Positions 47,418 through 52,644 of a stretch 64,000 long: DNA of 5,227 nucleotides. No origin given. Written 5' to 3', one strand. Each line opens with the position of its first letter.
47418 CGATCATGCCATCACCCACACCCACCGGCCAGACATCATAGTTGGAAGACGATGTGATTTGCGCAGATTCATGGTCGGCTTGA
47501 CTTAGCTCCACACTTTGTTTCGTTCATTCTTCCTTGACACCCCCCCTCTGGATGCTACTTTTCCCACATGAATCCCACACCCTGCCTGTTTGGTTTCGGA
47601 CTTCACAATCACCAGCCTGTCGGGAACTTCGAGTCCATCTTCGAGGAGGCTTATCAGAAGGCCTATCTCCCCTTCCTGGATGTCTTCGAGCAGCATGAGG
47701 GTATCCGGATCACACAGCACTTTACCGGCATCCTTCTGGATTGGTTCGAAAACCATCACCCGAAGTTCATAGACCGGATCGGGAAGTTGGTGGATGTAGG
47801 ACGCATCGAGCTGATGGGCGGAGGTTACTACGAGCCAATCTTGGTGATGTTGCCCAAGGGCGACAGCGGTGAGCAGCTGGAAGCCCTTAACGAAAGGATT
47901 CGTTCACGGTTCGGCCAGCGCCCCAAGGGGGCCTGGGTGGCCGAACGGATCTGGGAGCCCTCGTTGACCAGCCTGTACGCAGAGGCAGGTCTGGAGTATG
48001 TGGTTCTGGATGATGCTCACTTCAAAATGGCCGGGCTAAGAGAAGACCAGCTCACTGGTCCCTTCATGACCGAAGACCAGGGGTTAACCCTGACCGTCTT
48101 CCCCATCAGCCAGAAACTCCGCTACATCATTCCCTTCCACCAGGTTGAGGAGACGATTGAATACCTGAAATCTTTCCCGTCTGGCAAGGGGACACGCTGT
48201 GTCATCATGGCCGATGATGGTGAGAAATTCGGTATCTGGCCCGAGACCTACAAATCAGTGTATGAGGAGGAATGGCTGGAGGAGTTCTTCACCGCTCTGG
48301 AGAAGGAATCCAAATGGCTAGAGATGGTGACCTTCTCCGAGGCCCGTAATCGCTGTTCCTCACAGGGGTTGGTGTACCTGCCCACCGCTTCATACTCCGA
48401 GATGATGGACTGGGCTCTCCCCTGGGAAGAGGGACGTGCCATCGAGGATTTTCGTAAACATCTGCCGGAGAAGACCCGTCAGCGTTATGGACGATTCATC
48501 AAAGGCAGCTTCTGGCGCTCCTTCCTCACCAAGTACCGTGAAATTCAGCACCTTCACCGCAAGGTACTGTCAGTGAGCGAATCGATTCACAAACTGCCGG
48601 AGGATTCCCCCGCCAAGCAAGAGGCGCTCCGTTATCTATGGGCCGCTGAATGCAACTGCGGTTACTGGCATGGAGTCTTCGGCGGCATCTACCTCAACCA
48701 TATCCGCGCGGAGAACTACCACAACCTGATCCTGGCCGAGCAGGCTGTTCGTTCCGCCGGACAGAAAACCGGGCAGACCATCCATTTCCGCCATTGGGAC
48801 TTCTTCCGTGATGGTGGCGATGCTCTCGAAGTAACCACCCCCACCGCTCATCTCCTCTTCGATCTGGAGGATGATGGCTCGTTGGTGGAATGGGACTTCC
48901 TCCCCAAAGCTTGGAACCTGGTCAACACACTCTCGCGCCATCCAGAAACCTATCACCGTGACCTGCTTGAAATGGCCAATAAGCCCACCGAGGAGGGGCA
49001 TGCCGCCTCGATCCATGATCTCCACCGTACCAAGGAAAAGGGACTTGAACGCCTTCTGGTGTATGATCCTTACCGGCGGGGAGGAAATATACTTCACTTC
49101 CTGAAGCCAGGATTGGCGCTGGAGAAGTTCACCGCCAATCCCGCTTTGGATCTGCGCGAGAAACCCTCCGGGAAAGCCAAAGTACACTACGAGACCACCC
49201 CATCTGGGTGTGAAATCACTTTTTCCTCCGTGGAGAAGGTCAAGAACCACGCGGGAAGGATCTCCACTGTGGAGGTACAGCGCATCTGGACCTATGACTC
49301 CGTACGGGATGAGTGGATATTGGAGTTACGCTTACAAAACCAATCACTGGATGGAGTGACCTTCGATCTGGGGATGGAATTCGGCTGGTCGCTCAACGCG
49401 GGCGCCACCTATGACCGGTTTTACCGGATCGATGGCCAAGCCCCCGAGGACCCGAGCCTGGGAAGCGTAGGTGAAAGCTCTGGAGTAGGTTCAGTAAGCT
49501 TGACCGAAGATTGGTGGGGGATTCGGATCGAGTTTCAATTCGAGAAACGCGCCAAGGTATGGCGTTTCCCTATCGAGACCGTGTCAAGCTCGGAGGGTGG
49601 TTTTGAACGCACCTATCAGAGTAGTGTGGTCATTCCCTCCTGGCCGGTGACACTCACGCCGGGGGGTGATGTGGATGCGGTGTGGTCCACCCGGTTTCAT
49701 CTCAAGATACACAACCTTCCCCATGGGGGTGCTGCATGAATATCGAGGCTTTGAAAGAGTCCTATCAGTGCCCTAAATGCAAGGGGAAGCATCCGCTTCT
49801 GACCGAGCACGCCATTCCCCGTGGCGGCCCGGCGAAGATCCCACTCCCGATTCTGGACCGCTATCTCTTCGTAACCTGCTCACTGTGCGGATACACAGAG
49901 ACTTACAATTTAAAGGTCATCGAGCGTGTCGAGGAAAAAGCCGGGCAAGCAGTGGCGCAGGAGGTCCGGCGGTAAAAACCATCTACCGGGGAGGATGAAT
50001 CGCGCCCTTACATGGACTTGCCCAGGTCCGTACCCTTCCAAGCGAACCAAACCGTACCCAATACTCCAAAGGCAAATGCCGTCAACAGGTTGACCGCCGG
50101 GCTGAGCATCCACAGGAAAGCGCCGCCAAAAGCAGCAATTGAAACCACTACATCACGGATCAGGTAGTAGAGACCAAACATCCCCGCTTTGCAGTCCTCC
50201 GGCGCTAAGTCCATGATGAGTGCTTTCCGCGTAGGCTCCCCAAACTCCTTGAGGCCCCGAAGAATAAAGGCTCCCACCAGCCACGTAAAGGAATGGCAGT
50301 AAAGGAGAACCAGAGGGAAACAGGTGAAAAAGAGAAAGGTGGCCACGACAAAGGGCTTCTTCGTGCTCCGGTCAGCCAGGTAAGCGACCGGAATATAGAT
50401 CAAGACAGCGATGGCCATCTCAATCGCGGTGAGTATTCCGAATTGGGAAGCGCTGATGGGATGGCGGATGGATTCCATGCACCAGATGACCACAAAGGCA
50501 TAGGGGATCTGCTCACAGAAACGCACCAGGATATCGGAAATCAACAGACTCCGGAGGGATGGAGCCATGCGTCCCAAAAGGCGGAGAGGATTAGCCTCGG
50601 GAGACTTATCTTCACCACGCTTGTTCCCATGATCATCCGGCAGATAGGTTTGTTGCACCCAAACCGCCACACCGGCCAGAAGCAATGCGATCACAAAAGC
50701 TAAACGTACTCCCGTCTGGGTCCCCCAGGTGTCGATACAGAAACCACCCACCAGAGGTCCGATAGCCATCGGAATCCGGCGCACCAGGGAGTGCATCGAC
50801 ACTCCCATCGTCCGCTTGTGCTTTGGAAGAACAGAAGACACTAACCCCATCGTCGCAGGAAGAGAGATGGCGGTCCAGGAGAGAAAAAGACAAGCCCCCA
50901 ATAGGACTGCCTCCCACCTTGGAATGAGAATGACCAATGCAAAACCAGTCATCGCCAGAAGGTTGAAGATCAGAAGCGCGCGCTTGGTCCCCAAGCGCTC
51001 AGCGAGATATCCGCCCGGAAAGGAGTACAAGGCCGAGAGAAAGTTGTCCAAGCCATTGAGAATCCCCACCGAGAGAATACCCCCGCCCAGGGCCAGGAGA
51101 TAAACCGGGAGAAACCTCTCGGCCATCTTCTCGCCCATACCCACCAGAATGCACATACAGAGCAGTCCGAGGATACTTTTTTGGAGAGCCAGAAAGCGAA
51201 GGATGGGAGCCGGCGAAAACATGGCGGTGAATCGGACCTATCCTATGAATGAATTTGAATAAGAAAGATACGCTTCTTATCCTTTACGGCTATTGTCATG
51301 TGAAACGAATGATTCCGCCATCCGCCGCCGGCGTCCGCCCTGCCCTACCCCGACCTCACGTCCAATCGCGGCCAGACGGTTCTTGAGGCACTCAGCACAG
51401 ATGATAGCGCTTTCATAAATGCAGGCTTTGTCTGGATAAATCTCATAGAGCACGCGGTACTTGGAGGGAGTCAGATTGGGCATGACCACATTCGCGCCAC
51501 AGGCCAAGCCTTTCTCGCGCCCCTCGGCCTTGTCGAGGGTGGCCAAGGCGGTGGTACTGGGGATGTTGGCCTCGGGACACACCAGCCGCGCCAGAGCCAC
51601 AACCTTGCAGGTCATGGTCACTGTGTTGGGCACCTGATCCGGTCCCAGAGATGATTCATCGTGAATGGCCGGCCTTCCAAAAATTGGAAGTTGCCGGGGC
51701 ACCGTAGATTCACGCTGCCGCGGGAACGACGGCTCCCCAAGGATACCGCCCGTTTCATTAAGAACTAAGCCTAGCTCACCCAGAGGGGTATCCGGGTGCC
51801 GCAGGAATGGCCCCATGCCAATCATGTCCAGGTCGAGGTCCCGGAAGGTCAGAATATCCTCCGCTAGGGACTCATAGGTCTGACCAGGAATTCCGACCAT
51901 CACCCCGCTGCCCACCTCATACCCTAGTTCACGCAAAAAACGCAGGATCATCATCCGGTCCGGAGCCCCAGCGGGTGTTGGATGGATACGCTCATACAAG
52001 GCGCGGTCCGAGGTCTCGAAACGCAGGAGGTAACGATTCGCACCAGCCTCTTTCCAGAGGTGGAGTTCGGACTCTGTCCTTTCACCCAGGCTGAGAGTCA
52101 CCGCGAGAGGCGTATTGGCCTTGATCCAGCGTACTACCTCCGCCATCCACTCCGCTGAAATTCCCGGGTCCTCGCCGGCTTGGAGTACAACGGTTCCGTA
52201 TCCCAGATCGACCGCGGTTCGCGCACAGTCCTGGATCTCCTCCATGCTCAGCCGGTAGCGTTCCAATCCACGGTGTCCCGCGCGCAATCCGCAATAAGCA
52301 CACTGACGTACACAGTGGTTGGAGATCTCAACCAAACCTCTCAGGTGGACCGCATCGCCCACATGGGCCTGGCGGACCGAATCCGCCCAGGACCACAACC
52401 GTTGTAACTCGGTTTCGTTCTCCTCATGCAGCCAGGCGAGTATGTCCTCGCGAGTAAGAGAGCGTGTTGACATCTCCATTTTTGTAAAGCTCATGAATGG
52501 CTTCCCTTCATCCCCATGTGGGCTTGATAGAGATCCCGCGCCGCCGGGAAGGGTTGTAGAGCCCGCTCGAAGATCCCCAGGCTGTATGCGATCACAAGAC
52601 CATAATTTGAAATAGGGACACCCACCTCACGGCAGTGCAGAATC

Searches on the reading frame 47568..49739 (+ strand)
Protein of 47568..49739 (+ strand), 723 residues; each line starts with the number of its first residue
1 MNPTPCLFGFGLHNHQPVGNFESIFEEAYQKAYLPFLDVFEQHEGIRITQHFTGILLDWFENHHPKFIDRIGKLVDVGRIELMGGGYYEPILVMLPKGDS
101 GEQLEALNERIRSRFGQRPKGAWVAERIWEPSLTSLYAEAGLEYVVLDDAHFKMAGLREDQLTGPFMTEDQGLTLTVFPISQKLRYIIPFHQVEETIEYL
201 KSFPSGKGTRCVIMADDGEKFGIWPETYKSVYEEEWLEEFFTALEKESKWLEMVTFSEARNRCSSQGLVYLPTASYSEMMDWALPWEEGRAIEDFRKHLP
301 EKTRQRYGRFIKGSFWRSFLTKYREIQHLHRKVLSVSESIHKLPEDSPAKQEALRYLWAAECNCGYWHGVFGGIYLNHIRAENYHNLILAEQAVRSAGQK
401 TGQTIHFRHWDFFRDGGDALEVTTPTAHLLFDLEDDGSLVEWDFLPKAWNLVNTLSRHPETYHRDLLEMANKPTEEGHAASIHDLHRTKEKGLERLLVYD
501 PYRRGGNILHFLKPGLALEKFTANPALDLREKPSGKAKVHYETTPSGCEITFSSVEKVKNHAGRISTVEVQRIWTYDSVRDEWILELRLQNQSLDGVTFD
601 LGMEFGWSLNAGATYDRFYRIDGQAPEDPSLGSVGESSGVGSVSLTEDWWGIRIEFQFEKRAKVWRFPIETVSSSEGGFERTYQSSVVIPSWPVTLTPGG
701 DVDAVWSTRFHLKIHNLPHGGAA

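Call 35: search_protein_families(library=pfam, proteins=[window:47568-49739:+], max_evalue=0.00001)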
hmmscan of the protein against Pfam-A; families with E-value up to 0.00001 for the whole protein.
window:47568-49739:+ (723 aa): 3 families
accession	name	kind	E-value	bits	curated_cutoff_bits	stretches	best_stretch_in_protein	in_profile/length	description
PF03065.20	Glyco_hydro_57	-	9.6e-51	173.2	21.2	1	10-272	2-291/291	Glycosyl hydrolase family 57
PF09095.17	AmyA-gluTrfs_C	-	2.3e-49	169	22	1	414-697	4-275/284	Alpha-amylase/4-alpha-glucanotransferase, C-terminal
PF09094.16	AmyA-A_glucT_m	-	4.9e-24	85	27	1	315-392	2-78/80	Alpha-amylase/4-alpha-glucanotransferase, middle domain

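Call 51: find_related_loci(query=window:47568-49739:+, collection=metagenome_contigs, flank=8000)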
Query window:47568-49739:+ (723 aa) in metagenome_contigs; peptide patterns used: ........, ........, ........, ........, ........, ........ (x = any residue, [..] = any of these).
45 stretches matched a pattern; 5 encode a relative of the query (tblastn E <= 1e-3); 5 distinct loci.
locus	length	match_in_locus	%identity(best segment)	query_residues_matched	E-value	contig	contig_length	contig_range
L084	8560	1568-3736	37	10-720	3e-134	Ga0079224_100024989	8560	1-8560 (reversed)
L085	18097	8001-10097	36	11-692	1e-132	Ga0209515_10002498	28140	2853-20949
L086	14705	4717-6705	33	12-701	1e-118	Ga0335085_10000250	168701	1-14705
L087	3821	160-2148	32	12-698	1e-116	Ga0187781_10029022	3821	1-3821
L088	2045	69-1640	33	185-716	9e-73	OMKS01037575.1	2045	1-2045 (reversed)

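Call 52: find_homologous_proteins(query=window:47568-49739:+, max_evalue=1e-150)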
Query window:47568-49739:+ (723 aa): 2186 proteins with E <= 1e-150 among 8000 candidates; the best 120 are listed.
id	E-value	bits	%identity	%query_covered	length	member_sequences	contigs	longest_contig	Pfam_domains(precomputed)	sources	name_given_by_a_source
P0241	0.0e+0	1714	100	100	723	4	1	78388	PF09094.17,PF03065.21,PF01074.29,PF09095.18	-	-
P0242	0.0e+0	1494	86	100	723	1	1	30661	PF09094.17,PF03065.21,PF01074.29,PF09095.18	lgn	-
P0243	0.0e+0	1473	85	100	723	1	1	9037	PF09094.17,PF03065.21,PF01074.29,PF09095.18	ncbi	-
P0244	0.0e+0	1020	62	100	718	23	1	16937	PF09094.17,PF03065.21,PF01074.29,PF09095.18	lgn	-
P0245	7.5e-297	1005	62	97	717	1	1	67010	PF09094.17,PF03065.21,PF01074.29,PF09095.18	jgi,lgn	jgi:alpha-amylase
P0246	2.4e-286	970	59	99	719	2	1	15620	PF09094.17,PF03065.21,PF01074.29,PF09095.18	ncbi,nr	ncbi:MAG: DUF1926 domain-containing protein [Candidatus Omnitrophica bacterium]|nr:DUF1926 domain-co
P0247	4.7e-284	962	59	97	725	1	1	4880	PF09094.17,PF03065.21,PF01074.29,PF09095.18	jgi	jgi:alpha-amylase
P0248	9.9e-265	898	55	99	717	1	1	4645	PF09094.17,PF03065.21,PF01074.29,PF09095.18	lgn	-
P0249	6.7e-262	889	58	97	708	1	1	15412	PF09094.17,PF03065.21,PF01074.29,PF09095.18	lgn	-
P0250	1.7e-260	884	56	97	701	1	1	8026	PF09094.17,PF03065.21,PF09095.18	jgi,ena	-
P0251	7.2e-202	690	47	99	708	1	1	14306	PF09094.17,PF03065.21,PF01074.29,PF09095.18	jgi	jgi:hypothetical protein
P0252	4.3e-195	668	46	96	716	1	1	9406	PF09094.17,PF03065.21,PF01074.29,PF09095.18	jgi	-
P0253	6.0e-195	668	46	96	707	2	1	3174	PF09094.17,PF03065.21,PF01074.29,PF09095.18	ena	-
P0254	9.2e-194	664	44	98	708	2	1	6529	PF09094.17,PF03065.21,PF09095.18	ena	-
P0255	1.5e-193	663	46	95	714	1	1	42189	PF09094.17,PF03065.21,PF01074.29,PF09095.18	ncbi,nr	ncbi:MAG: DUF1926 domain-containing protein [Calditrichaeota bacterium]|nr:DUF1926 domain-containing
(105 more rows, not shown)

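Call 53: find_encoding_contigs(protein=P0242, flank=10000, max_places=2)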
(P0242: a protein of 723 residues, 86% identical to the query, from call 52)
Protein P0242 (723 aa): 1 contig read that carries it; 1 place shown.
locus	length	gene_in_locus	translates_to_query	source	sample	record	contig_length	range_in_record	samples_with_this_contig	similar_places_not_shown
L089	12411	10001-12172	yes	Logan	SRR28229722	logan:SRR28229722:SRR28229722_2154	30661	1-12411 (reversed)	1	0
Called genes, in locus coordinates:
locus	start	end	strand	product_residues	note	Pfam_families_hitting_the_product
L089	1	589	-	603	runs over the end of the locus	PF13229:Beta_helix (weak)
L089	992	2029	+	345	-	PF00356:LacI, PF00532:Peripla_BP_1, PF13407:Peripla_BP_4 (weak), PF13377:Peripla_BP_3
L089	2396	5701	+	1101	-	PF15902:Sortilin-Vps10 (weak), PF04151:PPC (faint), PF07705:CARDB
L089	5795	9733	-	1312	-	PF05345:He_PIG (faint)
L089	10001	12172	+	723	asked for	PF01074:Glyco_hydro_38N (weak), PF03065:Glyco_hydro_57, PF09094:AmyA-A_glucT_m, PF09095:AmyA-gluTrfs_C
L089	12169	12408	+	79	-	PF09855:Zn_ribbon_13 (weak)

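Call 54: find_encoding_contigs(protein=P0243, flank=10000, max_places=2)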
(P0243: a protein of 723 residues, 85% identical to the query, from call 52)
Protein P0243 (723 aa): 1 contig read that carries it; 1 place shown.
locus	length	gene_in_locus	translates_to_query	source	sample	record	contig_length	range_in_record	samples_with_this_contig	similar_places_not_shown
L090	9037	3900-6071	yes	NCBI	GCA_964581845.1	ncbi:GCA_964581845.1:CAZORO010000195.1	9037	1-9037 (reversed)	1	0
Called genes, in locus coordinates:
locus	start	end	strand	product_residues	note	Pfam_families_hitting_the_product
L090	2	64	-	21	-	?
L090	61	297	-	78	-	-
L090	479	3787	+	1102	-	PF14870:PSII_BNR (faint), PF15902:Sortilin-Vps10 (weak), PF07705:CARDB, PF04151:PPC (weak)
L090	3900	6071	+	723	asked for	PF01074:Glyco_hydro_38N (weak), PF03065:Glyco_hydro_57, PF09094:AmyA-A_glucT_m, PF09095:AmyA-gluTrfs_C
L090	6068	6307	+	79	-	PF09855:Zn_ribbon_13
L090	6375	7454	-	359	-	PF01208:URO-D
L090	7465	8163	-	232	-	PF06439:3keto-disac_hyd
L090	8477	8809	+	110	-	-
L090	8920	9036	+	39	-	?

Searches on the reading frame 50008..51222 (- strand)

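Call 35: search_protein_families(library=pfam, proteins=[window:50008-51222:-], max_evalue=0.00001)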
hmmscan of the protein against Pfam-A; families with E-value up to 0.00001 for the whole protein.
window:50008-51222:- (404 aa): 1 family
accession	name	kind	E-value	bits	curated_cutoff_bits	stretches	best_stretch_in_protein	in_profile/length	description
PF07690.21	MFS_1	-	2e-30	106.4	33.4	2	21-217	2-200/347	Major Facilitator Superfamily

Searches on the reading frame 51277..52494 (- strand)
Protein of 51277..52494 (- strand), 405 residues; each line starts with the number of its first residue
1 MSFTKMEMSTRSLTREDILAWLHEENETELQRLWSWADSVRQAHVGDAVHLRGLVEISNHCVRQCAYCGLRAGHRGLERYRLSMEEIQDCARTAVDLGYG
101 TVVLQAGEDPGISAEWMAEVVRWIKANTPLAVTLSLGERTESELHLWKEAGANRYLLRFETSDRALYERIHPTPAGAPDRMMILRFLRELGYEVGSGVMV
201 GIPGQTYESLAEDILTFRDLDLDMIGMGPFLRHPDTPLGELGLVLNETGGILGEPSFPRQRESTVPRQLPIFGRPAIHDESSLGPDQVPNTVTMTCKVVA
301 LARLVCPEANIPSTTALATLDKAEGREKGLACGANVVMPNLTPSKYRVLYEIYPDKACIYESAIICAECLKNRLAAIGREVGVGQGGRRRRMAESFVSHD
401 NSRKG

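Call 35: search_protein_families(library=pfam, proteins=[window:51277-52494:-], max_evalue=0.00001)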
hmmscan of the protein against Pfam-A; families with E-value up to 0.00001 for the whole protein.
window:51277-52494:- (405 aa): 1 family
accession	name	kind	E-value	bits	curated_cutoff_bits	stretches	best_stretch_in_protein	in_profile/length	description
PF04055.27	Radical_SAM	-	2.3e-17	64.1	29.5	1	55-213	1-162/166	Radical SAM superfamily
